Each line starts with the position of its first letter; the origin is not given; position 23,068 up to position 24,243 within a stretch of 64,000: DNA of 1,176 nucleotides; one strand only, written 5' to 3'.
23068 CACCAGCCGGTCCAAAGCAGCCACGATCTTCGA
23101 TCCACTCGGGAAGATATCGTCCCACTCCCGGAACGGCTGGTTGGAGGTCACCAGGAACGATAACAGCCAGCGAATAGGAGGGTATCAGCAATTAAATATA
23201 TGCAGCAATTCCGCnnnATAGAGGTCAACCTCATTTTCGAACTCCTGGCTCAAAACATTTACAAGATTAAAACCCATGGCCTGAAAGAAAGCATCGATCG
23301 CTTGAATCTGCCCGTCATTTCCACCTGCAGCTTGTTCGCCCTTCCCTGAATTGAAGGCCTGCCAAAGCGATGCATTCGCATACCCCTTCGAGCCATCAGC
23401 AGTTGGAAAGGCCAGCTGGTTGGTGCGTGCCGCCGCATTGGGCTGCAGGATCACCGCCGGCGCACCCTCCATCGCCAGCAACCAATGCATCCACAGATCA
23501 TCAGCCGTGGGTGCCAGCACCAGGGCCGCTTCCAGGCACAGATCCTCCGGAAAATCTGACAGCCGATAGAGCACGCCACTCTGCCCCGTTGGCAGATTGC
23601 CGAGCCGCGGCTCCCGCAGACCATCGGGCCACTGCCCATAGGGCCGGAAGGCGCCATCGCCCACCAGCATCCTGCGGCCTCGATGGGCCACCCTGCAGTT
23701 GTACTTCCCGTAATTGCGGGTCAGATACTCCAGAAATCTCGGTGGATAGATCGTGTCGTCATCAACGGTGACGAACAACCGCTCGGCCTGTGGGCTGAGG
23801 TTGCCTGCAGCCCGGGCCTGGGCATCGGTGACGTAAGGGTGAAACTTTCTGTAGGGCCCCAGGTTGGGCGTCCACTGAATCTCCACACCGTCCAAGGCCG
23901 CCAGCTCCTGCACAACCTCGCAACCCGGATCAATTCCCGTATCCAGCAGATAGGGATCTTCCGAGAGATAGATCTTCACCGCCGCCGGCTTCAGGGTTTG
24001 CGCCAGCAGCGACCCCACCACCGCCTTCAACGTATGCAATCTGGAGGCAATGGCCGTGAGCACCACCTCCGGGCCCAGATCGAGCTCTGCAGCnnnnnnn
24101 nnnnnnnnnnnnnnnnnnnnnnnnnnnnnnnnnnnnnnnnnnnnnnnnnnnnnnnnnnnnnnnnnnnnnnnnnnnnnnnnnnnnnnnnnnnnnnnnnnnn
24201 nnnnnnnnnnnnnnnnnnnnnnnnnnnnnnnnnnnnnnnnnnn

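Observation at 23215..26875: Hint-domain precursor gene heading an operon with two glycosyltransferases: candidate autoprocessed glycopeptide system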

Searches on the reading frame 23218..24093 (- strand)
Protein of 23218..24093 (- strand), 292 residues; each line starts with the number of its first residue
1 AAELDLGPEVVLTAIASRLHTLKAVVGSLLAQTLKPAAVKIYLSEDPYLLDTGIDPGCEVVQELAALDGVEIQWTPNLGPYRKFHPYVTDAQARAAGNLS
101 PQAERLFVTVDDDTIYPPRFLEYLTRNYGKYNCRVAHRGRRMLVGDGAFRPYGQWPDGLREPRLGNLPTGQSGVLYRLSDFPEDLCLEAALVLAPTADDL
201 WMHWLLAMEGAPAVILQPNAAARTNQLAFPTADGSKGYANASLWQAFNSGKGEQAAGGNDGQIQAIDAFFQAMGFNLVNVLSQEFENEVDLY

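Call 91: find_homologous_proteins(query=window:23218-24093:-, max_evalue=0.001)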
Query window:23218-24093:- (292 aa): 124 proteins with E <= 0.001 among 3327 candidates; the best 120 are listed.
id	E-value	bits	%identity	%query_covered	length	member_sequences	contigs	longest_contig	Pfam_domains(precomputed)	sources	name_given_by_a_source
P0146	2.6e-180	616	92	100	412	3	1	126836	-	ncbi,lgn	-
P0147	1.8e-156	538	84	98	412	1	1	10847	-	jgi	jgi:hypothetical protein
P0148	9.4e-100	352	57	98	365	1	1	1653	-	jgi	jgi:hypothetical protein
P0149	2.2e-96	341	57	97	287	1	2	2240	-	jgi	jgi:hypothetical protein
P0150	1.2e-95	338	58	99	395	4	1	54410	-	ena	-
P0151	1.0e-94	335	55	98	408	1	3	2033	-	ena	-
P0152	6.1e-94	333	55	98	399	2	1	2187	-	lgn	-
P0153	2.8e-92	327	55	98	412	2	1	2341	-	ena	-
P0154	1.1e-91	325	57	98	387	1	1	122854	-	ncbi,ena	-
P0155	1.2e-91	325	55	98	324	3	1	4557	-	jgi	jgi:hypothetical protein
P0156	1.7e-91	325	54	98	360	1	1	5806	-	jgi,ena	-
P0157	1.8e-91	325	54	100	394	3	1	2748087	PF00535.33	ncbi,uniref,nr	ncbi:glycosyltransferase [Cyanobium sp. NS01]|uniref:glycosyltransferase n=1 Tax=Cyanobium sp. NS01 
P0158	2.4e-91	324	55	98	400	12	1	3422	-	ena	-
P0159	3.3e-91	324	54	98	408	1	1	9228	-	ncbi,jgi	jgi:hypothetical protein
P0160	1.1e-90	322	54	98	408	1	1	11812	-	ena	-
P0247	3.7e-36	143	40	88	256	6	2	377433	PF00535.33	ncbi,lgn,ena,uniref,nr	ncbi:glycosyltransferase family A protein [Ancylobacter defluvii]|uniref:Glycosyltransferase 2-like 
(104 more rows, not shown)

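Call 92: find_encoding_contigs(protein=P0157, flank=9000, max_places=1)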
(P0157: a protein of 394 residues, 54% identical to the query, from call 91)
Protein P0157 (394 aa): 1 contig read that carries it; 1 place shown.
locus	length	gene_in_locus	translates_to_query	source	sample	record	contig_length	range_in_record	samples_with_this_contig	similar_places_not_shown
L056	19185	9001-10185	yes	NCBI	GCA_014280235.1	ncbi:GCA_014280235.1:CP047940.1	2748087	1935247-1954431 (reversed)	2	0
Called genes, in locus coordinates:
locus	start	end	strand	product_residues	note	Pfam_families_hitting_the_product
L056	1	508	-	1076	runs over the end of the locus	PF00535:Glycos_transf_2, PF13641:Glyco_tranf_2_3, PF13692:Glyco_trans_1_4, PF13524:Glyco_trans_1_2 (weak)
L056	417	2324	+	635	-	-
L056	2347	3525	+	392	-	PF04577:Glyco_transf_61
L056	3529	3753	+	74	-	-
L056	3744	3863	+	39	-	-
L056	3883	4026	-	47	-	-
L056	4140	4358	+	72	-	PF04014:MazE_antitoxin, PF15937:PrlF_antitoxin (weak)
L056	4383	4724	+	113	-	PF02452:PemK_toxin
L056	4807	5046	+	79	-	-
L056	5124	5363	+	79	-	PF07862:Nif11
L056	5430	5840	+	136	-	-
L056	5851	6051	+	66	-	PF08241:Methyltransf_11, PF08242:Methyltransf_12, PF13489:Methyltransf_23 (weak), PF13649:Methyltransf_25, PF13847:Methyltransf_31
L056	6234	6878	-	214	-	PF05685:Uma2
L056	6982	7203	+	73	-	-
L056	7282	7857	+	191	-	-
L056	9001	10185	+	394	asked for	PF00535:Glycos_transf_2 (faint)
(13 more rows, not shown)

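Call 93: find_encoding_contigs(protein=P0247, flank=9000, max_places=1)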
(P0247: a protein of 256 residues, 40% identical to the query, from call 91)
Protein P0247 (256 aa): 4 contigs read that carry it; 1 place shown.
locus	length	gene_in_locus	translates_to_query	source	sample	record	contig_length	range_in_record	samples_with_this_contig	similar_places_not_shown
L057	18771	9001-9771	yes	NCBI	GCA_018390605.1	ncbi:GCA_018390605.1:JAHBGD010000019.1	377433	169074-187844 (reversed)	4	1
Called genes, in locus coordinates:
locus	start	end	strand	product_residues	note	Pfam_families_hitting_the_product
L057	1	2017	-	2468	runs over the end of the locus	PF00109:ketoacyl-synt, PF02801:Ketoacyl-synt_C, PF16197:KAsynt_C_assoc, PF00698:Acyl_transf_1, PF21089:PKS_DH_N, PF14765:PS-DH, PF00107:ADH_zinc_N, PF13602:ADH_zinc_N_2, +6 more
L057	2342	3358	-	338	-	-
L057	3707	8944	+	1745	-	PF00535:Glycos_transf_2, PF13641:Glyco_tranf_2_3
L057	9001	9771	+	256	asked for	PF00535:Glycos_transf_2 (weak)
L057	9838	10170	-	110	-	-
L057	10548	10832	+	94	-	-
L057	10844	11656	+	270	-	PF02735:Ku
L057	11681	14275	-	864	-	PF13298:LigD_N, PF01068:DNA_ligase_A_M, PF04679:DNA_ligase_A_C, PF21686:LigD_Prim-Pol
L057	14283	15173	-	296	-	PF02735:Ku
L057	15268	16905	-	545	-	PF00581:Rhodanese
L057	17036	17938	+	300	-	-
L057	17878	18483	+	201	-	PF00578:AhpC-TSA (weak), PF02630:SCO1-SenC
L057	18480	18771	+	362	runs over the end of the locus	PF03150:CCP_MauG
